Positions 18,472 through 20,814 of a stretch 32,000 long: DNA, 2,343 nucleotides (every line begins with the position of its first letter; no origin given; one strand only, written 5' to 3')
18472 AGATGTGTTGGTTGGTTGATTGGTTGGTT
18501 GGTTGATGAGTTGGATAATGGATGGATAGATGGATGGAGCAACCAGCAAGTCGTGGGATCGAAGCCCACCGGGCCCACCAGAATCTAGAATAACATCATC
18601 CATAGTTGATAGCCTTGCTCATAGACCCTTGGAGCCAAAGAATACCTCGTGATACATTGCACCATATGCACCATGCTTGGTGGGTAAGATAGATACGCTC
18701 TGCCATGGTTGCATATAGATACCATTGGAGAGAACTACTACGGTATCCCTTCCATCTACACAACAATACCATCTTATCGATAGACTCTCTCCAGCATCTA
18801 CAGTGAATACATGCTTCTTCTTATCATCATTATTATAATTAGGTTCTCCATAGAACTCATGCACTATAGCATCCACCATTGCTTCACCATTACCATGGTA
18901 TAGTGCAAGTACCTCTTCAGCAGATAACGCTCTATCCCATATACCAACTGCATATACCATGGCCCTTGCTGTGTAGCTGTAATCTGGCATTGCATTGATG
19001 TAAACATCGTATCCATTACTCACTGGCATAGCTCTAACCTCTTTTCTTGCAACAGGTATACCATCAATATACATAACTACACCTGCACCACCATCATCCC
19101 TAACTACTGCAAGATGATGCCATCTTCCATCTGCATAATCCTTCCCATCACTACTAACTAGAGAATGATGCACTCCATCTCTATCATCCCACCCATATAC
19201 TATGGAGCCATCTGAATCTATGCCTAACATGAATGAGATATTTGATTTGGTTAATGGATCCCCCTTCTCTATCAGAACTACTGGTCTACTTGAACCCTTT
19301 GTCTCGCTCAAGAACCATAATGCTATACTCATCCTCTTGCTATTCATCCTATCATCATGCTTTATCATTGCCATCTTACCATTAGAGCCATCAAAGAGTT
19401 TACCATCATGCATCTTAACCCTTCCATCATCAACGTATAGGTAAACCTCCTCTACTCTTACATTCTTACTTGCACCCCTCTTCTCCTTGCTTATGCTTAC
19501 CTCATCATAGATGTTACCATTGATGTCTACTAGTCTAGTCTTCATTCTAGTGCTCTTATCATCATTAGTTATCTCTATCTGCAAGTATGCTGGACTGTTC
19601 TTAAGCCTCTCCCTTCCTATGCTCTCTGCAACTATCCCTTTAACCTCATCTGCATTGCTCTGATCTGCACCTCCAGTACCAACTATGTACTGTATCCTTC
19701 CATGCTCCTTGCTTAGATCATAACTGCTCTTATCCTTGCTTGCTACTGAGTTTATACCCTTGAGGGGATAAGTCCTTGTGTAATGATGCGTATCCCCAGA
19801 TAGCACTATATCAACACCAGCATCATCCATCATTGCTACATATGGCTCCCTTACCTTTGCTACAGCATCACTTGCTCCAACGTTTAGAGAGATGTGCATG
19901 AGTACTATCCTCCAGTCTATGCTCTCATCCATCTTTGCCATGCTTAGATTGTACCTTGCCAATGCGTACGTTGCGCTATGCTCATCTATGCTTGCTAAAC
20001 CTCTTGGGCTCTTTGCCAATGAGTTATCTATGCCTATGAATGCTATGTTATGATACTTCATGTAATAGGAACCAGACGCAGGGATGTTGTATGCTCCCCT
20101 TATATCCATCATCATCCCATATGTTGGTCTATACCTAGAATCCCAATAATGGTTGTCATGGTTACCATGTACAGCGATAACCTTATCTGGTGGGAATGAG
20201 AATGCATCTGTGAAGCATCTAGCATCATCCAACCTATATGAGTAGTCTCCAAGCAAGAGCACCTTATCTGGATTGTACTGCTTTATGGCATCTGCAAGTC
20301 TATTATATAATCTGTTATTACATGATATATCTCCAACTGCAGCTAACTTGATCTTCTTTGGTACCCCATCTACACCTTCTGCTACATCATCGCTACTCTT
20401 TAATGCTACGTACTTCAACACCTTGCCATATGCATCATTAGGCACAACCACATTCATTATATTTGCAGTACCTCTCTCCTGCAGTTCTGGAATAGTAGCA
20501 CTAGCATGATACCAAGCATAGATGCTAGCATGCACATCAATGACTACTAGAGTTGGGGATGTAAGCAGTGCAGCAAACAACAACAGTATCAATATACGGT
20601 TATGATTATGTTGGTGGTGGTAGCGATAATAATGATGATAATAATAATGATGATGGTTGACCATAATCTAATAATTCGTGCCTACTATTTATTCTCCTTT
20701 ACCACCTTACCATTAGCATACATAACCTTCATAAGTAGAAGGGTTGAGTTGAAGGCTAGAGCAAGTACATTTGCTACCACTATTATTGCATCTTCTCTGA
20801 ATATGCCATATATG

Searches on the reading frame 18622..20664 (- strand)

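Call 78: search_protein_families(library=pfam, proteins=[window:18622-20664:-], max_evalue=0.01)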
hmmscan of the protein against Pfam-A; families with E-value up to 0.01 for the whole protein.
window:18622-20664:- (681 aa): 4 families
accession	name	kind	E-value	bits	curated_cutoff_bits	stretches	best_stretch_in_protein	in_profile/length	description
PF13385.13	Laminin_G_3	-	2e-18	67.4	27.6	1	436-585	10-150/151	Concanavalin A-like lectin/glucanases superfamily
PF00149.33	Metallophos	-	2.1e-13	51.6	21.5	1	106-295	2-191/191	Calcineurin-like phosphoesterase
PF12850.12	Metallophos_2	-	1.8e-06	28.5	27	1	106-296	2-120/154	Calcineurin-like phosphoesterase superfamily domain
PF02210.31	Laminin_G_2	-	6e-05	24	22.9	1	474-546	17-84/126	Laminin G domain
